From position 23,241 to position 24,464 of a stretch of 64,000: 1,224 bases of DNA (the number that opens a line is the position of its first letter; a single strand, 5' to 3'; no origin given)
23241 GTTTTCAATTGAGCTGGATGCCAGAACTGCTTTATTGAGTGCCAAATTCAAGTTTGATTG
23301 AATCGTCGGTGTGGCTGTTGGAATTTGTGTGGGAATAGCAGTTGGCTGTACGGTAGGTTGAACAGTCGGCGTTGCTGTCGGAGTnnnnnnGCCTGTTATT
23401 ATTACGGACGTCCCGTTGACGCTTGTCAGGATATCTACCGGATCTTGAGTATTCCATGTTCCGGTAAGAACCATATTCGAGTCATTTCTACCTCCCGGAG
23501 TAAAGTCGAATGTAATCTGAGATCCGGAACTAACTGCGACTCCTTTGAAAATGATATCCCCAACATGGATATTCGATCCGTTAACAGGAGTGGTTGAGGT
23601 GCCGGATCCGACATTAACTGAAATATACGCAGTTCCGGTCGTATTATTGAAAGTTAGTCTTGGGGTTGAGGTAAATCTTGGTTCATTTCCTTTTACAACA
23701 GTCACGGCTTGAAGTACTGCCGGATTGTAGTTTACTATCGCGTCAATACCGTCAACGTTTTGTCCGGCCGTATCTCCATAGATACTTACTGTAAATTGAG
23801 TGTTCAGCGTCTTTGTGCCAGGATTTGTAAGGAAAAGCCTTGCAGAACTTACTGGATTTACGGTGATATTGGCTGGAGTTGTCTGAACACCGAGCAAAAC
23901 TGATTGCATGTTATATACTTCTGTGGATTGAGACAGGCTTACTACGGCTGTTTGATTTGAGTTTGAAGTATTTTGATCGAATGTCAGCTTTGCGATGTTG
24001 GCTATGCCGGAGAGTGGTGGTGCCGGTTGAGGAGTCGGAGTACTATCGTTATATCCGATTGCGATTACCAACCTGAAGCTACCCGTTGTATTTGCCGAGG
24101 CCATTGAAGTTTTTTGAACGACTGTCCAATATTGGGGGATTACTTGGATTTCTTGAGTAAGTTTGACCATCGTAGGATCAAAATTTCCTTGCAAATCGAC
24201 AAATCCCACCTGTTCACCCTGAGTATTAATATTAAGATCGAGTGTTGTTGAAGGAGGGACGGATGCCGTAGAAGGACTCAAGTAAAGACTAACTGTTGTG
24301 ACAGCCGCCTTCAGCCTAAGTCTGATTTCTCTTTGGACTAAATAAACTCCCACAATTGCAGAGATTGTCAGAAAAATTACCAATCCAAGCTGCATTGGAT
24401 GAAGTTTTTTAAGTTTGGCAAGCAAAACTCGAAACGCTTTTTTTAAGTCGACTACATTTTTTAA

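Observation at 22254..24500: Primary-scaffoldin-like architecture: TM anchor, 2 cohesin-like domains, discoidin (CBM32-like) domain, divergent dockerin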

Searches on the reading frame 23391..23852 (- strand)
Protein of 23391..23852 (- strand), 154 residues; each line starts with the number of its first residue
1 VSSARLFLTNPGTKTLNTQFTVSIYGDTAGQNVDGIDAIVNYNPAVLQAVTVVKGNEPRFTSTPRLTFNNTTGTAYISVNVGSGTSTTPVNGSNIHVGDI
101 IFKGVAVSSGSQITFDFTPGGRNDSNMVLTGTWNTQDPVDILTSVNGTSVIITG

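Call 15: search_solved_structures(query=A1, max_evalue=10, show_alignments=3)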
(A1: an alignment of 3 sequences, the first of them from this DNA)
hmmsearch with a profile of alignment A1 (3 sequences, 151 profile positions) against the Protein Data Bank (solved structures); distinct sequences matched with E-value up to 10: 6.
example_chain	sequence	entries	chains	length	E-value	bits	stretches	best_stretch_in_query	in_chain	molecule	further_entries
1zv9_A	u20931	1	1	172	0.00024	24.2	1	2-54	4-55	Cellulosomal scaffoldin adaptor protein B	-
1qzn_A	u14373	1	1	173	0.00024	24.1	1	2-54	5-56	cellulosomal scaffoldin adaptor protein B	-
3f2l_A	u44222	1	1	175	0.00025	24.1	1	2-54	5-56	Cellulosomal scaffoldin adaptor protein B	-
3bwz_A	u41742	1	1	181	0.00029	23.9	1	2-54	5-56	Cellulosomal scaffoldin adaptor protein B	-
3l8q_A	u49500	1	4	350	0.00029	23.9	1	2-53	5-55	Cellulosomal scaffoldin adaptor protein B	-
7qlh_A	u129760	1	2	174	1.1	12.2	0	52-111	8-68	S-layer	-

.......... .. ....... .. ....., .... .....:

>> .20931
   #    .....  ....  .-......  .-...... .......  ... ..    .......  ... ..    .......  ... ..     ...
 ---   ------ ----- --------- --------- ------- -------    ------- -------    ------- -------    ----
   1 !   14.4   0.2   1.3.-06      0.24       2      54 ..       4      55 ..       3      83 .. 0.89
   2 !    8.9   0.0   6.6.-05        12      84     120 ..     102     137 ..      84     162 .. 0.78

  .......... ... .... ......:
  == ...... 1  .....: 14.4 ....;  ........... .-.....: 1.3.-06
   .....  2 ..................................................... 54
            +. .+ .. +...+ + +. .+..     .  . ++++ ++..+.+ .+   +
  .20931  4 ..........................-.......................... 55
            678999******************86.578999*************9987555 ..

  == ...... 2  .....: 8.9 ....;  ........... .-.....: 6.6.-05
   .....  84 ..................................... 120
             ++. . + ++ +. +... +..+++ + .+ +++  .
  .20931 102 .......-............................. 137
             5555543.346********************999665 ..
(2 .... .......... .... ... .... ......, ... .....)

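Call 16: find_homologous_proteins(query=A1, max_evalue=0.01)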
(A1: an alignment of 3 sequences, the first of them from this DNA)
Query A1 (3 sequences) (154 aa, profile of the alignment): 2 proteins with E <= 0.01 among 1331 candidates.
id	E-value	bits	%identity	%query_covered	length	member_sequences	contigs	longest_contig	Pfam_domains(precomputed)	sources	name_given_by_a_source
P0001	2.8e-15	74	35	87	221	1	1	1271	PF00963.25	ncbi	-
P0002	2.8e-8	52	28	84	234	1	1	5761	PF00963.25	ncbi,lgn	-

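Call 22: find_homologous_proteins(query=A2, max_evalue=0.01)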
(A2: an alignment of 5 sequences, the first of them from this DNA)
Query A2 (5 sequences) (154 aa, profile of the alignment): 99 proteins with E <= 0.01 among 4250 candidates.
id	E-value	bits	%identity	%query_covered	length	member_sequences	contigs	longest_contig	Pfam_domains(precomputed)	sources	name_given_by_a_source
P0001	4.8e-51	190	35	87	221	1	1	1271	PF00963.25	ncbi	-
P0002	5.0e-51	190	28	84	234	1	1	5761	PF00963.25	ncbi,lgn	-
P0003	1.6e-48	182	30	84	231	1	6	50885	PF00963.25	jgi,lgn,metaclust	metaclust:\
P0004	4.8e-48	180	30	84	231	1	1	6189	PF00963.25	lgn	-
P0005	8.1e-48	180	30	84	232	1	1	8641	PF00963.25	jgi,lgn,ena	-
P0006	2.8e-46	175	32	80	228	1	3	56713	PF00963.25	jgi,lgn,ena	-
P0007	3.4e-45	171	26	84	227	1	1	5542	PF00963.25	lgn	-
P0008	5.1e-45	171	30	99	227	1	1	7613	PF00963.25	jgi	jgi:hypothetical protein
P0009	1.0e-44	170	30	38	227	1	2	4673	PF00963.25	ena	-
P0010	5.4e-44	167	31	84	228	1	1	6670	PF00963.25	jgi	jgi:hypothetical protein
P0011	7.7e-44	167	30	84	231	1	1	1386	PF00963.25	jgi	jgi:hypothetical protein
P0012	8.3e-44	167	29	97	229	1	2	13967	PF00963.25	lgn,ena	-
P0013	1.3e-43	166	28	84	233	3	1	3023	PF00963.25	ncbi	-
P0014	6.9e-43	164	29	85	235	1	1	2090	PF00963.25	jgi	jgi:hypothetical protein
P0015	9.6e-43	163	30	84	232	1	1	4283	PF00963.25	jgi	jgi:hypothetical protein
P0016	5.6e-42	161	26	99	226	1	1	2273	PF00963.25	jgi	jgi:hypothetical protein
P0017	1.7e-41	159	33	38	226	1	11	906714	PF00963.25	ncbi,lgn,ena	-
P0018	5.5e-41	158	27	100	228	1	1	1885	PF00963.25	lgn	-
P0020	1.4e-39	153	26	98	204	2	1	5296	PF00963.25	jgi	jgi:hypothetical protein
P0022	5.6e-38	148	34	39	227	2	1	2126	PF00963.25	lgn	-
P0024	6.7e-37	144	27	82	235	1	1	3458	PF00963.25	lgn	-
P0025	2.8e-36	142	30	86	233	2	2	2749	PF00963.25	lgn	-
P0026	5.2e-35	138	28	83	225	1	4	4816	PF00963.25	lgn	-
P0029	2.4e-34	136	26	76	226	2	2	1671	PF00963.25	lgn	-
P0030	2.7e-34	136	29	79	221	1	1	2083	PF00963.25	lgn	-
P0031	2.7e-33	133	27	80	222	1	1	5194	PF00963.25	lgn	-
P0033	6.3e-33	131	26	91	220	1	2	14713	PF00963.25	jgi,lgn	jgi:LPXTG-motif cell wall-anchored protein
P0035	1.3e-32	130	26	86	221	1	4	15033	PF00963.25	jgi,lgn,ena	-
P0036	1.3e-32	130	-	-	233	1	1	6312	PF00963.25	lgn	-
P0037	2.0e-32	130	-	-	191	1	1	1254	PF00963.25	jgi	jgi:hypothetical protein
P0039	5.3e-32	128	31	41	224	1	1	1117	PF00963.25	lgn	-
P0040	5.3e-32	128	33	41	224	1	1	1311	PF00963.25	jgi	-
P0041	6.4e-32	128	28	91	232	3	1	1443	PF00963.25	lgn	-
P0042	7.4e-32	128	33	41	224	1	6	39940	PF00963.25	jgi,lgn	-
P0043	9.6e-32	128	27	77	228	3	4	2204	PF00963.25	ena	-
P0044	1.0e-31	128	35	34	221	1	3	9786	PF00963.25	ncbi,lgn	-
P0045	2.6e-31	126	27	96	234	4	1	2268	PF00963.25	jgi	-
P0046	2.7e-31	126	23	91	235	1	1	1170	PF00963.25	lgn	-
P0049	1.6e-29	120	28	86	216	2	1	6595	PF00963.25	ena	-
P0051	3.0e-29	120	31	34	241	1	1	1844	PF00963.25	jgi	jgi:hypothetical protein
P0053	6.8e-29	118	27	80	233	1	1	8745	PF00963.25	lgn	-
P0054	7.4e-29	118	26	85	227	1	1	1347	PF00963.25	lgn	-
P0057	1.3e-28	117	22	59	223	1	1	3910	PF00963.25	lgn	-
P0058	1.4e-28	117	27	100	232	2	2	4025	PF00963.25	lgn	-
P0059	2.1e-28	117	28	100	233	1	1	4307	PF00963.25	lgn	-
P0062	4.9e-28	116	28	26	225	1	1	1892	PF00963.25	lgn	-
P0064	5.3e-28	115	31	39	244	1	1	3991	PF00963.25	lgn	-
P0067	1.1e-27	114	28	35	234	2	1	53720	PF00963.25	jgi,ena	-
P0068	1.3e-27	114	-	-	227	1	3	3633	PF00963.25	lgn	-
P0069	1.4e-27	114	23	79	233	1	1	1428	PF00963.25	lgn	-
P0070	2.6e-27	113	28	35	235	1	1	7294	PF00963.25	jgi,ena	-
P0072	9.6e-27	111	26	86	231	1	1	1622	PF00963.25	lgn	-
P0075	5.2e-26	109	26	94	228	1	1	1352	PF00963.25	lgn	-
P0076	5.4e-26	109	28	91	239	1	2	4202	PF00963.25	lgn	-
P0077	7.5e-26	109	29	91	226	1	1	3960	PF00963.25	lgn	-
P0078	1.4e-25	108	19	56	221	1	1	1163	PF00963.25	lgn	-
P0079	1.9e-25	107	28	93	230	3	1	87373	PF00963.25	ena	-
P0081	2.8e-25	107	-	-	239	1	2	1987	PF00963.25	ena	-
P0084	1.8e-22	98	32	94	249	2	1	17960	PF00963.25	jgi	-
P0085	2.1e-21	94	23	39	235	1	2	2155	PF00963.25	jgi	jgi:hypothetical protein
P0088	1.2e-19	88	32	51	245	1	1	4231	PF00963.25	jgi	-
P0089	1.3e-19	88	32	33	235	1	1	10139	PF00963.25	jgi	-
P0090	2.5e-19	87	26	48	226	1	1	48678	PF00963.25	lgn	-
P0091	6.5e-19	86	26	48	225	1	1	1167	PF00963.25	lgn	-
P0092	8.3e-19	86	23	36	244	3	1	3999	PF00963.25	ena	-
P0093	7.2e-18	83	33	94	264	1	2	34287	PF00963.25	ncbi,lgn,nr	ncbi:hypothetical protein HYU93_00525 [Candidatus Daviesbacteria bacterium]|nr:hypothetical protein 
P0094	3.8e-17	80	33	36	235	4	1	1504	PF00963.25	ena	-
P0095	4.8e-17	80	29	49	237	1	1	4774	PF00963.25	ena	-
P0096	2.7e-13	68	22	53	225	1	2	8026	PF00963.25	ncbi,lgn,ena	-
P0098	4.3e-11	61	-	-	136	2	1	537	PF00963.25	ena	-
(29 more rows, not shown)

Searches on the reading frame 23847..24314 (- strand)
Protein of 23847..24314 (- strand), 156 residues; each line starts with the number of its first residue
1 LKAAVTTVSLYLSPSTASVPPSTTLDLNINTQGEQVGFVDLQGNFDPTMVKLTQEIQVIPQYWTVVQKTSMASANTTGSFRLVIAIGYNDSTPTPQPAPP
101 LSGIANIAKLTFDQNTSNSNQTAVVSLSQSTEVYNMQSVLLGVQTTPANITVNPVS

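Call 28: search_solved_structures(query=A3, max_evalue=0.01, show_alignments=1)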
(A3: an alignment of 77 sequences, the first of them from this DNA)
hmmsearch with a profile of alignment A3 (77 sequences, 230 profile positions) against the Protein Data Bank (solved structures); distinct sequences matched with E-value up to 0.01: 6.
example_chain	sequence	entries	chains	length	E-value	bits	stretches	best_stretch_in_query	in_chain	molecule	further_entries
4ums_A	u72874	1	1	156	0.00013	24.7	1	58-138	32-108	CELLULOSOMAL ANCHORING SCAFFOLDIN B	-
6kg8_A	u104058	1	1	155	0.0029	20.3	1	39-179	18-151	Probably cellulosomal scaffolding protein, secreted cellulose-binding and cohesin domain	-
6kgc_A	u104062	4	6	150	0.0029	20.3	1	39-175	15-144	Probably cellulosomal scaffolding protein, secreted cellulose-binding and cohesin domain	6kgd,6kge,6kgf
7urp_A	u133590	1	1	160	0.0036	20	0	37-140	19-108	Ribonucleases G and E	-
5nrm_A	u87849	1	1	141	0.0055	19.4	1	48-135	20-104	Endoglucanase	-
5nrk_A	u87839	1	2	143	0.0061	19.3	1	45-135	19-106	Endoglucanase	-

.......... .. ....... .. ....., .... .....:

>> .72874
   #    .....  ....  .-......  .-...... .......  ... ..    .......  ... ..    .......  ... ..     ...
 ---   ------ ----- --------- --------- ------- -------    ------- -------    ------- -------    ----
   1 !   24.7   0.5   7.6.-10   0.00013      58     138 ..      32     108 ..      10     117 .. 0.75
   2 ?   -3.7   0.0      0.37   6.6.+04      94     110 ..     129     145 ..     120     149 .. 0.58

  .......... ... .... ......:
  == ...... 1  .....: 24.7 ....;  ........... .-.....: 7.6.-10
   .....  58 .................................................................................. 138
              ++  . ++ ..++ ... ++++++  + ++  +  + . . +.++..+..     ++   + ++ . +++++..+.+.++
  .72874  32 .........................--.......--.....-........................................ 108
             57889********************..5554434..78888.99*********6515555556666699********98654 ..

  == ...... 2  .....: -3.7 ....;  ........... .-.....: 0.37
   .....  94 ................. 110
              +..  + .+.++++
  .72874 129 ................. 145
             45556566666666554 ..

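Call 33: predict_structure(alignment_id=A3)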
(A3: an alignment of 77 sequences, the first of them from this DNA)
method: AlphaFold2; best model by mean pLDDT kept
length: 156 residues; sequences in the alignment: 77
mean_pLDDT: 69.5   pTM: 0.66
mean pLDDT of the five models: 69.5, 66.7, 63.3, 59.6, 58.8
residues with pLDDT >= 90: 1; 70-90: 80; 50-70: 57; < 50: 18
segments of 3 or more residues with pLDDT < 50: 1-4, 138-140, 147-156
pLDDT, mean of each block of 10 residues (from residue 1): 57 75 86 78 86 74 69 83 70 61 79 75 62 54 49 43
secondary structure, 60 per line:
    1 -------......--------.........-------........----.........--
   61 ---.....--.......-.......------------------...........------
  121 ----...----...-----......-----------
elements in order: E8-13 E22-30 E38-45 E50-58 E64-68 H71-77 E79-85 E104-114 E125-127 E132-134 E140-145
